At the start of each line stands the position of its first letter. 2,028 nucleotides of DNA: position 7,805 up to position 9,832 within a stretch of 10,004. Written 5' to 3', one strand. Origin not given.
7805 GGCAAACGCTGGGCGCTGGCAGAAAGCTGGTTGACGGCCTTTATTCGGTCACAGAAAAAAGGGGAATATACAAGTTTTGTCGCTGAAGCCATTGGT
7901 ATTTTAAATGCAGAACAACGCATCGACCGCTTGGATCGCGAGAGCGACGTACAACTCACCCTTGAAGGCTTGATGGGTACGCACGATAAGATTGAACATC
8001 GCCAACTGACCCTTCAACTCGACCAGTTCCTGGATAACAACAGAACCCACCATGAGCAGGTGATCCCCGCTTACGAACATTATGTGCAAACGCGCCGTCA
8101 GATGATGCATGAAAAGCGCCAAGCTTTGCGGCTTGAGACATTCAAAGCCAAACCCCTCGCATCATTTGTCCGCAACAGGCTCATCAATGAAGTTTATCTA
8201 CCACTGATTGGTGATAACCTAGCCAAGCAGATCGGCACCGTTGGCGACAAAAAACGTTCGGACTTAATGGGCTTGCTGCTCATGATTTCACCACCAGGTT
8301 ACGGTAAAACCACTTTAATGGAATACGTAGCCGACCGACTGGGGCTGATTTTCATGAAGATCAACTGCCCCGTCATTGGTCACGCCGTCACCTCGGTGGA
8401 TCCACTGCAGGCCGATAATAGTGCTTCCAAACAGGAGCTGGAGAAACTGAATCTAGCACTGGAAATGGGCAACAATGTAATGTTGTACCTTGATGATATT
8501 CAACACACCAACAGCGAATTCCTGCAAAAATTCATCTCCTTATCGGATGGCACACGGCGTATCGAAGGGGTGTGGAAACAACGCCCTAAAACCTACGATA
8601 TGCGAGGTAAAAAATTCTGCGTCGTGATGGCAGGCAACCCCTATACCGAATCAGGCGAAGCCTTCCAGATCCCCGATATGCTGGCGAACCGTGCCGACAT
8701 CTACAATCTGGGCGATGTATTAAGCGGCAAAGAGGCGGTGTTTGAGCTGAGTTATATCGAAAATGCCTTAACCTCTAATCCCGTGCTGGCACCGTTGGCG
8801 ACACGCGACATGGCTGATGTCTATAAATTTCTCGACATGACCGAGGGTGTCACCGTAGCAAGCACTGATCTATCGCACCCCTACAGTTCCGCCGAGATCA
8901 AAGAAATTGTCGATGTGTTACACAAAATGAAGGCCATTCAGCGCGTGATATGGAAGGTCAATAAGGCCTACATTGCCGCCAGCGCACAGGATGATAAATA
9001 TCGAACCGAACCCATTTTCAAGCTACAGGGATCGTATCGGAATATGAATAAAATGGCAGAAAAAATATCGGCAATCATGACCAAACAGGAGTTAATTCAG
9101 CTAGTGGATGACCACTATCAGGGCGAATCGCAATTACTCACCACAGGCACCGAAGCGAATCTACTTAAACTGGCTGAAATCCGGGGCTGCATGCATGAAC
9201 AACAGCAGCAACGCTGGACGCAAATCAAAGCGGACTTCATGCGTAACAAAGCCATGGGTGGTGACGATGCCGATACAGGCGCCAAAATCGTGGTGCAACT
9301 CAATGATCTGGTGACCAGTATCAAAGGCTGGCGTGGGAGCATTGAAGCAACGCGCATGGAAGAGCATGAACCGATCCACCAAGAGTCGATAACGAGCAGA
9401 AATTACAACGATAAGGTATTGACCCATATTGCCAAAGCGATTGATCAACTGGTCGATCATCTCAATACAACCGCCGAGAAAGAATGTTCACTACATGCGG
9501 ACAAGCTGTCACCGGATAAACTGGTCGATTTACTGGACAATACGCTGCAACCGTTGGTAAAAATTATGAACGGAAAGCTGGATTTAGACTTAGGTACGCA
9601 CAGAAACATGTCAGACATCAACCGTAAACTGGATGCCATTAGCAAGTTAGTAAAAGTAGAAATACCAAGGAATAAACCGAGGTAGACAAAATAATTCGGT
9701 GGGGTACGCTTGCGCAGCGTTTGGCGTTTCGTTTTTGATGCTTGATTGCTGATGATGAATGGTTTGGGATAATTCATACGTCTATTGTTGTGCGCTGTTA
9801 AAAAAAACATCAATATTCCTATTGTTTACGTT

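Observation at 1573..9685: NfeD–flotillin pair tightly linked to a giant coiled-coil AAA+ ATPase: a candidate undescribed three-component membrane-microdomain system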

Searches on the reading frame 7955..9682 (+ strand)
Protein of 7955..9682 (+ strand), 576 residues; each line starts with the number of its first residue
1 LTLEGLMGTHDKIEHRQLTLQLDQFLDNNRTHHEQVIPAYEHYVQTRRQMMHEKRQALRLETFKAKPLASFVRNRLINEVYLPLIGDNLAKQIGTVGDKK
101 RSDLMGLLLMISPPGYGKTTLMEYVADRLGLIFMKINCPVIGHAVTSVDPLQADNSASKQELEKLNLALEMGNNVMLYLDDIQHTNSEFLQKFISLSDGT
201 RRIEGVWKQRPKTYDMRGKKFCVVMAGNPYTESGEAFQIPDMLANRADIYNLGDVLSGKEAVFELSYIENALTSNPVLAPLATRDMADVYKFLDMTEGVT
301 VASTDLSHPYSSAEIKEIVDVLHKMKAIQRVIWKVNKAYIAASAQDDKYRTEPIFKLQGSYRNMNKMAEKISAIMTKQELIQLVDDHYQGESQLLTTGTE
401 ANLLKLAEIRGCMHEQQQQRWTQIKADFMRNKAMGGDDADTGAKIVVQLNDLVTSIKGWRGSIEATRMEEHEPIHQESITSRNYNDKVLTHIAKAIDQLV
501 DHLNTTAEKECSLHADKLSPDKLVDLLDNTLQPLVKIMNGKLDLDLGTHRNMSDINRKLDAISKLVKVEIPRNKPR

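Call 77: predict_structure(alignment_id=A9)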
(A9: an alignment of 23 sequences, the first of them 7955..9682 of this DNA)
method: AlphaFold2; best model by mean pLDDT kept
length: 576 residues; sequences in the alignment: 23
mean_pLDDT: 63.8   pTM: 0.39
mean pLDDT of the five models: 63.8, 60.4, 60.2, 57.4, 52.5
residues with pLDDT >= 90: 11; 70-90: 225; 50-70: 196; < 50: 144
segments of 3 or more residues with pLDDT < 50: 63-68, 95-116, 239-257, 343-359, 469-487, 504-519, 521-523, 532-550, 567-576
pLDDT, mean of each block of 10 residues (from residue 1): 65 67 84 89 91 76 51 58 62 50 42 52 76 85 83 85 88 81 78 66 82 79 68 51 35 48 65 77 75 84 79 84 81 63 44 41 65 79 69 55 67 75 69 54 59 60 52 42 48 51 44 39 50 47 41 53 47 39
secondary structure, 60 per line:
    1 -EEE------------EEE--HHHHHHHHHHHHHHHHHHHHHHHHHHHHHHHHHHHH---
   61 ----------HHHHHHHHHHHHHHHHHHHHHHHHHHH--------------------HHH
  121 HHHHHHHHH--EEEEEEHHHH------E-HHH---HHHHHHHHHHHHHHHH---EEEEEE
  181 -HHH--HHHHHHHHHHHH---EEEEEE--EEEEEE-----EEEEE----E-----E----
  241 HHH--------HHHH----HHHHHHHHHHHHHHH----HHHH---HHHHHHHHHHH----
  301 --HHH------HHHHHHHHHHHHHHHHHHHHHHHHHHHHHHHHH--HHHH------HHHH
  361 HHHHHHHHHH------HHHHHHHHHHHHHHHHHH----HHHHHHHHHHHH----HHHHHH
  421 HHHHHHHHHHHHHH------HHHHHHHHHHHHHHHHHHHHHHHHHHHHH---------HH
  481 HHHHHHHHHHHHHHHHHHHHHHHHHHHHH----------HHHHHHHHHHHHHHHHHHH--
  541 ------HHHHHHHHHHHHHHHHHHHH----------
elements in order: E2-4 E17-19 H22-57 H71-97 H118-129 E132-137 H138-141 H156-171 E175-180 H187-198 E202-207 E210-215 E221-225 H252-255 H260-274 H279-282 H286-296 H312-344 H347-350 H357-370 H377-394 H399-410 H415-434 H441-469 H479-509 H520-538 H547-566
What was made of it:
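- On MoxR-type AAA+ ATPases: Model confidence is low (call 77).
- The AAA+ model is of mediocre confidence (mean pLDDT 64; the P-loop region is below 50) (call 77).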

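Call 80: fold_search(model_id=the predicted structure, library=pdb)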
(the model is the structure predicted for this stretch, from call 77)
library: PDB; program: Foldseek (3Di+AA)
matches with E <= 10: 802; with E <= 0.001: 40
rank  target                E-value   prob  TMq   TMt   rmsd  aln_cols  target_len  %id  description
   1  7pbl_C                7.5e-05  1.00  0.20  0.32  11.3       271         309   15  RuvAB branch migration motor complexed to the Holliday junction - RuvB AAA+ state s1 [t2 dataset] (released 2022-09-14)
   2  7tts_A                7.9e-05  1.00  0.21  0.26  22.2       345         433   15  Skd3, hexamer, filtered (released 2022-09-28)
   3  7pbl_A                1.1e-04  1.00  0.19  0.31  13.2       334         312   15  RuvAB branch migration motor complexed to the Holliday junction - RuvB AAA+ state s1 [t2 dataset] (released 2022-09-14)
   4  7qhs_7                1.3e-04  0.97  0.15  0.14  20.7       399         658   13  S. cerevisiae CMGE nucleating origin DNA melting (released 2022-06-15)
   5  7uiz_F                2.0e-04  1.00  0.20  0.20  22.2       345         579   13  ClpAP complex bound to ClpS N-terminal extension, class IIc (released 2022-11-09)
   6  8s0a_2                2.0e-04  0.98  0.15  0.13  20.7       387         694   10  H. sapiens MCM2-7 hexamer bound to double stranded DNA (released 2024-10-02)
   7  9qh4_A                2.2e-04  1.00  0.18  0.36  16.0       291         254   14  NorQ hexamer from Paracoccus denitrificans (released 2026-03-25)
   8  7ttr_A                2.3e-04  1.00  0.21  0.34  19.8       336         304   15  Skd3_ATPyS_FITC-casein Hexamer, AAA+ only (released 2022-09-28)
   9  7pbl_D                2.3e-04  0.99  0.18  0.29  15.1       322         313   14  RuvAB branch migration motor complexed to the Holliday junction - RuvB AAA+ state s1 [t2 dataset] (released 2022-09-14)
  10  7tts_B                2.4e-04  1.00  0.21  0.26  22.6       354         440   15  Skd3, hexamer, filtered (released 2022-09-28)
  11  7x5b                  3.1e-04  1.00  0.19  0.31  13.7       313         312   12  Crystal structure of RuvB (released 2023-03-08)
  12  9qh8_A                3.3e-04  1.00  0.19  0.38  16.5       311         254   14  reduced NorQ-NorD VWA domain complex from Paracoccus denitrificans (released 2026-03-25)
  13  9qhg_E                3.5e-04  1.00  0.17  0.37  15.2       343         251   13  NorQD complex state 4 from Jhaorihella thermophila (released 2026-03-25)
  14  9gjw_7                3.5e-04  0.96  0.15  0.14  19.0       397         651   13  OCCM maturation intermediate stalled with an Arginine Finger mutation in Mcm2 (released 2025-03-05)
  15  8efy_D                3.7e-04  1.00  0.19  0.33  13.3       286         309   14  Structure of double homo-hexameric AAA+ ATPase RuvB motors (released 2023-05-10)
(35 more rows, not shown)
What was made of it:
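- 8162..8854 (+): Giant protein aa ~1250-1480: AAA+ ATPase core. Walker A is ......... (aa 1292-1300, nt 8288-8314). Walker B is VMLYLDD (aa 1355-1361, nt 8477-8497), with D-D in place of D-E. There is a beta-hairpin before the sensor-1 strand and a probable sensor-1 Asn1408. The model and its Foldseek hits to RuvB, Skd3, MCM, ClpA/X and NorQ/CbbQ (E ~1e-4) are from calls 77 and 80.
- On MoxR-type AAA+ ATPases: Foldseek ranks RuvB, Skd3, MCM and ClpA level with NorQ/CbbQ, all at E ~1e-4 (call 80).
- Closest known: MoxR-family AAA+ ATPases. Same: NorQ and CbbQ are among the Foldseek hits (call 80).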
